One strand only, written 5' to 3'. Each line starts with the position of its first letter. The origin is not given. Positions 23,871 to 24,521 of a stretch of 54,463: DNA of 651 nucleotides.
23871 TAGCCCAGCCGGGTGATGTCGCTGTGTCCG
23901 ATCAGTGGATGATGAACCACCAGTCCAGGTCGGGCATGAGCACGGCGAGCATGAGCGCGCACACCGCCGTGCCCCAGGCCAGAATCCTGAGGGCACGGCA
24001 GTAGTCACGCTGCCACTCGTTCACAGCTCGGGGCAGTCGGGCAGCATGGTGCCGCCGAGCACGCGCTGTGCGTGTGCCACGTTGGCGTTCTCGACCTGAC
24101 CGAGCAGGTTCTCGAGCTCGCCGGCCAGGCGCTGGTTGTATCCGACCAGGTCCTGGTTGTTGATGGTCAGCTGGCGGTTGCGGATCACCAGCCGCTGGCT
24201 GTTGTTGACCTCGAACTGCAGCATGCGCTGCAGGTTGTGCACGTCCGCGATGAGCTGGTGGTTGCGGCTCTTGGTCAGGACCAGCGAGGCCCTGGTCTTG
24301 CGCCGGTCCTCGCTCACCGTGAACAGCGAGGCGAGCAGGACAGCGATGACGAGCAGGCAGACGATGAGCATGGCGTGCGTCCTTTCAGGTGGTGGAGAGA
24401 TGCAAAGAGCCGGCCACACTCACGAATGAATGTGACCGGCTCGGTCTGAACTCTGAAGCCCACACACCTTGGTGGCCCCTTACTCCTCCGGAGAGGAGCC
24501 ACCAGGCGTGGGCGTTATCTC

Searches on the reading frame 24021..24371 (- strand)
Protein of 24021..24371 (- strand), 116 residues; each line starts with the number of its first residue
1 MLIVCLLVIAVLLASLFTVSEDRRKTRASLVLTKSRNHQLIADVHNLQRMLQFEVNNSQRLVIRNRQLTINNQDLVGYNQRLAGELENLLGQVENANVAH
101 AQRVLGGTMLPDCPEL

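Call 43: search_protein_families(library=pfam, proteins=[window:24021-24371:-], max_evalue=0.1)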
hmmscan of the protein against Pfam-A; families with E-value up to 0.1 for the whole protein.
window:24021-24371:- (116 aa): 2 families
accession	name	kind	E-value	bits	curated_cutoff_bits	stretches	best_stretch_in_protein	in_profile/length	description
PF14932.11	HAUS-augmin3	-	0.045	13.7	29.4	1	21-98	66-143/260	HAUS augmin-like complex subunit 3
PF14662.11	KASH_CCD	-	0.055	13.9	43.3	0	67-99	5-37/191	Coiled-coil region of CCDC155 or KASH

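Call 44: search_protein_families(library=phrogs, proteins=[window:24021-24371:-], max_evalue=0.01)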
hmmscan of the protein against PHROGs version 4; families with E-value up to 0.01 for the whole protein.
window:24021-24371:- (116 aa): 1 family
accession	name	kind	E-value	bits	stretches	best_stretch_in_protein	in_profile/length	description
phrog_5834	-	tail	0.0036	18.2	1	25-100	110-189/228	tail length tape measure protein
